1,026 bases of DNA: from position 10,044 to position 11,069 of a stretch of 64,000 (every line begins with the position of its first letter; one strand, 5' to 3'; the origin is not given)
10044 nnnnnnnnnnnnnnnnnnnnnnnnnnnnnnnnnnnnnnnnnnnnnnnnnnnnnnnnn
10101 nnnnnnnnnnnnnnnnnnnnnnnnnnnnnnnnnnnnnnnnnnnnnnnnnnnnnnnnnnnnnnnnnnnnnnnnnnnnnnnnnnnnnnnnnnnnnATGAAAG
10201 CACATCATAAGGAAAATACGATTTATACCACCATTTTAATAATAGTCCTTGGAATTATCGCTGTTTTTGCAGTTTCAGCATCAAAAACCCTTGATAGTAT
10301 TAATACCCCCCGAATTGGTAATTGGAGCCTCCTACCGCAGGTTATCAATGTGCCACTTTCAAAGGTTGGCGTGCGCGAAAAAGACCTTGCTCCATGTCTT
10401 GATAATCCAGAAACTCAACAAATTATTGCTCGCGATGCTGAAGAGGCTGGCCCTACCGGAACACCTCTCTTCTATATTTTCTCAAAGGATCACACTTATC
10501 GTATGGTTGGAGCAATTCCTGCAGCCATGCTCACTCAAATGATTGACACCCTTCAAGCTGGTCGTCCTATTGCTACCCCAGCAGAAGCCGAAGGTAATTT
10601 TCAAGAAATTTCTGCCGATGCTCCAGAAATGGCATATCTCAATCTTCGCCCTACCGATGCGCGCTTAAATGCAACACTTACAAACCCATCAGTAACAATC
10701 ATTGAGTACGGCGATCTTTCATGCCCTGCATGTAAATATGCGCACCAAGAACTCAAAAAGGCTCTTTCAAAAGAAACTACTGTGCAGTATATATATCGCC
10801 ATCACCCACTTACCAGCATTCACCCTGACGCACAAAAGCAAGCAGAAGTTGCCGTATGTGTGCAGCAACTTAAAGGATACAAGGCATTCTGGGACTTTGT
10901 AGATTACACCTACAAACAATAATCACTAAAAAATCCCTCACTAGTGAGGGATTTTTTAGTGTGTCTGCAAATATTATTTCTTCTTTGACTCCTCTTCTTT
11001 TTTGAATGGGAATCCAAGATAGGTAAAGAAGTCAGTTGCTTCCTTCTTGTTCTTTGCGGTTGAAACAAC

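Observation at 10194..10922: DsbA-like protein with permuted subdomain order (C-terminal DsbA motif first, CxxC subdomain last)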

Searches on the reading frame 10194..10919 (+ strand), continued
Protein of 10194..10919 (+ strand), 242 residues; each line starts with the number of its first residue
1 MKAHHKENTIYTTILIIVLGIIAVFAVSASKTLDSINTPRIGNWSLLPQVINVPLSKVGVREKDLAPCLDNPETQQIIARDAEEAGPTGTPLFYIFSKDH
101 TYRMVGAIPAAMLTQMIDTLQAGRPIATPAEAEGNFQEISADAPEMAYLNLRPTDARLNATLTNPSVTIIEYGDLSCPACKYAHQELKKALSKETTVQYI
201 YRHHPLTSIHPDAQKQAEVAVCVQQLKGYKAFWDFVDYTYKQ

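Call 43: find_related_loci(query=A1, collection=genome_contigs, flank=4000)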
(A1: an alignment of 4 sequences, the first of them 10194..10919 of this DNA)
Query A1 (242 aa) in genome_contigs; peptide patterns used: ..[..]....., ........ (x = any residue, [..] = any of these).
22 stretches matched a pattern; 1 encode a relative of the query (tblastn E <= 1e-3); 1 distinct loci.
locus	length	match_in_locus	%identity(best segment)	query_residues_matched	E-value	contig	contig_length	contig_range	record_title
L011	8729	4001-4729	49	1-242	7e-83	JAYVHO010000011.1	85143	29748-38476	MAG: bacterium isolate GL49_Down_metabinner_19 GL49_Down_metabinner_19_10, whole genome shotgun sequence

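Call 44: find_encoding_contigs(protein=P0173, flank=4000, max_places=1)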
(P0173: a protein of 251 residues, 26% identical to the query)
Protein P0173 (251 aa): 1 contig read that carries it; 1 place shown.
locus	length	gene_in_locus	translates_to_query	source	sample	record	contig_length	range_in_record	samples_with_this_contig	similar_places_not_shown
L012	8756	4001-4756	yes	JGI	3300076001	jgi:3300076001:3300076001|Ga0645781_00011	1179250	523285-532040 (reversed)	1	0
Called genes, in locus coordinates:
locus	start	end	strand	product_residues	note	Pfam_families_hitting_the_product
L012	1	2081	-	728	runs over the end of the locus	PF08309:LVIVD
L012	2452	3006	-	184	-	-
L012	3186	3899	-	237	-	PF00970:FAD_binding_6, PF00175:NAD_binding_1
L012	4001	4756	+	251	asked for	PF13098:Thioredoxin_2 (faint), PF01323:DSBA (weak), PF13462:Thioredoxin_4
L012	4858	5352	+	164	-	PF14584:DUF4446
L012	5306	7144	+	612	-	PF04760:IF2_N, PF00009:GTP_EFTU, PF00071:Ras (weak), PF01926:MMR_HSR1, PF02421:FeoB_N (weak), PF08477:Roc (faint), PF22042:EF-G_D2, PF11987:IF-2, +2 more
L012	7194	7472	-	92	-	PF02001:DUF134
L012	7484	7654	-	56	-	PF17253:DUF5320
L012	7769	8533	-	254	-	PF07589:PEP_exosort_dom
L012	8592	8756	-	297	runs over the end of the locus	PF00291:PALP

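Call 45: find_encoding_contigs(protein=P0192, flank=4000, max_places=1)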
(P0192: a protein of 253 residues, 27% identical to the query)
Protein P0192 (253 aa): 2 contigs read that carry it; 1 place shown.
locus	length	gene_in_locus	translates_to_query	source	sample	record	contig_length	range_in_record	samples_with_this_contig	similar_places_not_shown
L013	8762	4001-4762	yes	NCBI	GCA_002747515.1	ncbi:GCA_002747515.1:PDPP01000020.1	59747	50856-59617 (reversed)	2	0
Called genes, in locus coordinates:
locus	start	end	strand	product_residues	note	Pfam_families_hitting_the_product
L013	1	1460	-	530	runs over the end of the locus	?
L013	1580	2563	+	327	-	PF13518:HTH_28 (faint), PF00665:rve, PF13683:rve_3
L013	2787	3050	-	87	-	PF01541:GIY-YIG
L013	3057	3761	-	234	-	PF00970:FAD_binding_6, PF00175:NAD_binding_1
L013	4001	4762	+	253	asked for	PF13098:Thioredoxin_2 (faint), PF01323:DSBA (faint), PF13462:Thioredoxin_4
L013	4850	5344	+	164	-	PF14584:DUF4446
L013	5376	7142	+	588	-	PF04760:IF2_N, PF00009:GTP_EFTU, PF00071:Ras (weak), PF01926:MMR_HSR1, PF02421:FeoB_N (weak), PF09439:SRPRB (weak), PF22042:EF-G_D2, PF11987:IF-2, +1 more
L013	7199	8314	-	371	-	PF14088:DUF4268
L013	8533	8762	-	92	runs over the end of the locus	PF02001:DUF134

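Call 46: find_encoding_contigs(protein=P0196, flank=4000, max_places=1)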
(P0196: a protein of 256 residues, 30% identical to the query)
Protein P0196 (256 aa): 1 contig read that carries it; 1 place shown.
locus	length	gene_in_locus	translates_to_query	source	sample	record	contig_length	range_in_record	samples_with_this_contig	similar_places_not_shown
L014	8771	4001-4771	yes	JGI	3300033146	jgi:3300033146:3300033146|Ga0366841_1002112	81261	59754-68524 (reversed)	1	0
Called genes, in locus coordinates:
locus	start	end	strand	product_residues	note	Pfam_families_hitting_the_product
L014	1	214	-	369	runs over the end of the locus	-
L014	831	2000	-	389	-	-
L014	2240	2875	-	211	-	-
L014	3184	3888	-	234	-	PF00175:NAD_binding_1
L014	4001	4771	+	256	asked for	PF01323:DSBA, PF13462:Thioredoxin_4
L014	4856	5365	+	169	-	PF14584:DUF4446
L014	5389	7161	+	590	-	PF04760:IF2_N, PF00009:GTP_EFTU, PF00071:Ras (weak), PF01926:MMR_HSR1, PF08477:Roc (faint), PF22042:EF-G_D2, PF03144:GTP_EFTU_D2 (faint), PF11987:IF-2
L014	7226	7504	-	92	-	PF02001:DUF134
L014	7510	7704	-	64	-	-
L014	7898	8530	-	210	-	PF07589:PEP_exosort_dom (weak)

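Call 47: find_encoding_contigs(protein=P0205, flank=4000, max_places=1)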
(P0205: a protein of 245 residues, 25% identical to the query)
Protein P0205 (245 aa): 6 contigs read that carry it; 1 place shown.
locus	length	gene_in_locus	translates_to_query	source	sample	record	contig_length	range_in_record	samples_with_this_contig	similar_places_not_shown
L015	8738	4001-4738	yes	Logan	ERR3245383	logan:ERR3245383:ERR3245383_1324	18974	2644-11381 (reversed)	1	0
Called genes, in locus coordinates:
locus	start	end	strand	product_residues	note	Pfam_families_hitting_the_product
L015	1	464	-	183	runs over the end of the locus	PF00072:Response_reg (weak)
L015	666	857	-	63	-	-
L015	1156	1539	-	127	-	-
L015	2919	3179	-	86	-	PF01541:GIY-YIG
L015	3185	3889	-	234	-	PF00175:NAD_binding_1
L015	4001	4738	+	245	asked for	PF13098:Thioredoxin_2 (faint), PF01323:DSBA (weak), PF18400:Thioredoxin_12 (faint), PF13462:Thioredoxin_4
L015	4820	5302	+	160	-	PF14584:DUF4446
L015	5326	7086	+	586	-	PF04760:IF2_N, PF00009:GTP_EFTU, PF00071:Ras (weak), PF01926:MMR_HSR1, PF02421:FeoB_N (weak), PF22042:EF-G_D2, PF11987:IF-2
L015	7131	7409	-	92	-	PF02001:DUF134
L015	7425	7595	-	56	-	PF17253:DUF5320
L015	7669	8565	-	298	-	PF00291:PALP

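Call 62: list_cluster_members(proteins=[P0006, P0007, P0008, P0009, P0010, P0155, P0011, P0015, P0036, P0040])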
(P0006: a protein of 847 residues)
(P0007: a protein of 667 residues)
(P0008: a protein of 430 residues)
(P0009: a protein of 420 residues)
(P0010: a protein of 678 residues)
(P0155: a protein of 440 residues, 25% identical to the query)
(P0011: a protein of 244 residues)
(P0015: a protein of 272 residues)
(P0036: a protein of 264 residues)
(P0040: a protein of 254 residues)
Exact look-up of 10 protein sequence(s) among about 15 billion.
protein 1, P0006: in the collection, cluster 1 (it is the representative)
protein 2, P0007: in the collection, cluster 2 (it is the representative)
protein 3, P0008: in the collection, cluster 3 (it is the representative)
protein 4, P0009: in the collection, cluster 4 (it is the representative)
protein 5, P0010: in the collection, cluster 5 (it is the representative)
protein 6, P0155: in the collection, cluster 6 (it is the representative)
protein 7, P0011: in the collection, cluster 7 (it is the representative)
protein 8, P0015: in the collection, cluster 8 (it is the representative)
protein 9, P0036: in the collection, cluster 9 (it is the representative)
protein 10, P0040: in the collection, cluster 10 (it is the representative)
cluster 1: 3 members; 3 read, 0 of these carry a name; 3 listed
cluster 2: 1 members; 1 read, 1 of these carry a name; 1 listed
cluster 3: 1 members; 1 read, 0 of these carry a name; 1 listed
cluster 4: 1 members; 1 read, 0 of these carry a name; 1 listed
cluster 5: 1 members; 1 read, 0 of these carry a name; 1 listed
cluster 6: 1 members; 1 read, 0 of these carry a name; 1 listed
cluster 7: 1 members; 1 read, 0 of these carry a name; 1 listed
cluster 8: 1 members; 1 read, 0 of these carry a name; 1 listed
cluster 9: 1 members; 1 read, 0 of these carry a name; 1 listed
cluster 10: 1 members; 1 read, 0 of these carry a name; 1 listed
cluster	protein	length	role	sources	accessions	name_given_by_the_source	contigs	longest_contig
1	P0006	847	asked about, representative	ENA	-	-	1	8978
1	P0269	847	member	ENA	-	-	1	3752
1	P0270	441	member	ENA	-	-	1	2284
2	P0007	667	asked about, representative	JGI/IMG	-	protein-disulfide isomerase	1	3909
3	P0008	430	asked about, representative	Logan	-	-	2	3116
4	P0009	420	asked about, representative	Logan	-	-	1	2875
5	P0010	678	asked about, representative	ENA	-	-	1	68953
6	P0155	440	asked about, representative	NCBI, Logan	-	-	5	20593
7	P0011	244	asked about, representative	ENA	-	-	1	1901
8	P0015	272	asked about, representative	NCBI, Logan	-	-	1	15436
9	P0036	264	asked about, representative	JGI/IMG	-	-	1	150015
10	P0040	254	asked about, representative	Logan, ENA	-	-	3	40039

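Call 64: find_encoding_contigs(protein=P0155, flank=5000, max_places=1)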
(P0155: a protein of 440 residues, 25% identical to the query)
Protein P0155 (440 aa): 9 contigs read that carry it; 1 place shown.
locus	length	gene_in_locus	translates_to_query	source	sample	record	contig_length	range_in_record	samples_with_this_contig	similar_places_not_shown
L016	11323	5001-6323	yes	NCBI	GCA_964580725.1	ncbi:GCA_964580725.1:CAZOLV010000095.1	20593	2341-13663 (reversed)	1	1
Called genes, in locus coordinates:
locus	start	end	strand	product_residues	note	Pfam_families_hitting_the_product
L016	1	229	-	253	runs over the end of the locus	-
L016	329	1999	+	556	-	PF09423:PhoD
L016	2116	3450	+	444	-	PF03951:Gln-synt_N, PF00120:Gln-synt_C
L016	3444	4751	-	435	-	PF02638:GHL10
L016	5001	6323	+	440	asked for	PF13462:Thioredoxin_4, PF01323:DSBA, PF13098:Thioredoxin_2, PF13462:Thioredoxin_4, PF01323:DSBA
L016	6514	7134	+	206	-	PF00685:Sulfotransfer_1 (weak), PF13469:Sulfotransfer_3 (weak)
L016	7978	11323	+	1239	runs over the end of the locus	PF05547:Peptidase_M6, PF20773:InhA-like_MAM, PF20774:InhA-like_VEG, PF24517:CBM96, PF06848:Disaggr_repeat (weak)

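Call 73: find_encoding_contigs(protein=P0001, flank=2000, max_places=4)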
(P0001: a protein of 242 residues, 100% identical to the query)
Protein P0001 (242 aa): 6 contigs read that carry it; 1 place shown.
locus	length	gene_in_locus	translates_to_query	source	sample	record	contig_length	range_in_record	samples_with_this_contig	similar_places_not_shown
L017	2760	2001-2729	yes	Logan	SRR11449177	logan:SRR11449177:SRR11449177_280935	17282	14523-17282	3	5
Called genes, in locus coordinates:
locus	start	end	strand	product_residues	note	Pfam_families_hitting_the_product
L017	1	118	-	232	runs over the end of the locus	PF00333:Ribosomal_S5, PF03719:Ribosomal_S5_C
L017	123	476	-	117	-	PF00861:Ribosomal_L18p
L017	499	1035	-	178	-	PF00347:Ribosomal_L6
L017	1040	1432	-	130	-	PF00410:Ribosomal_S8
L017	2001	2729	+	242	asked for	PF01323:DSBA (faint), PF13098:Thioredoxin_2 (faint), PF13462:Thioredoxin_4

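Call 77: predict_structure(alignment_id=A5)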
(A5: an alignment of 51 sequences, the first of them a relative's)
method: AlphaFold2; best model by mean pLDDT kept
length: 259 residues; sequences in the alignment: 51
mean_pLDDT: 86.9   pTM: 0.73
mean pLDDT of the five models: 86.9, 86.2, 86.3, 86.2, 85.6
residues with pLDDT >= 90: 183; 70-90: 28; 50-70: 22; < 50: 26
segments of 3 or more residues with pLDDT < 50: 1-6, 8-10, 12-17, 49-54, 56-60
pLDDT, mean of each block of 10 residues (from residue 1): 46 49 75 92 69 45 67 95 98 98 98 96 95 96 97 82 88 95 98 98 98 98 97 99 98 96
secondary structure, 60 per line:
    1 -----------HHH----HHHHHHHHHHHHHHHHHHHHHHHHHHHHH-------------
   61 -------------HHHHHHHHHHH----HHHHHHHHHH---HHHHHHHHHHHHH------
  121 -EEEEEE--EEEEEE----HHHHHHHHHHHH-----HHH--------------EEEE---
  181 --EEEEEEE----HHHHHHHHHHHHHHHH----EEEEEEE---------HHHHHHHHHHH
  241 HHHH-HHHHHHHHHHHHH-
elements in order: H19-47 H74-84 H89-98 H102-114 E122-127 E130-135 H140-151 E174-177 E183-189 H194-209 E214-220 H230-244 H246-258

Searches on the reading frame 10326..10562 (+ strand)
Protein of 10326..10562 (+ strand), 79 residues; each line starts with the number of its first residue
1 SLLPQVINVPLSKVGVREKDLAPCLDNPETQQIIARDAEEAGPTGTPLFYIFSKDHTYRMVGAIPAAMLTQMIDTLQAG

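Call 5: search_protein_families(library=pfam, proteins=[window:10326-10562:+], max_evalue=10)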
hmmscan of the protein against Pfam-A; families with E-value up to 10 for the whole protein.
seq(79 aa): 1 family
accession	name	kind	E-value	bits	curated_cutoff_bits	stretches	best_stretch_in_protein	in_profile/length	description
PF01323.26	DSBA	-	0.024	14.9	25.6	1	7-72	125-189/191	DSBA-like thioredoxin domain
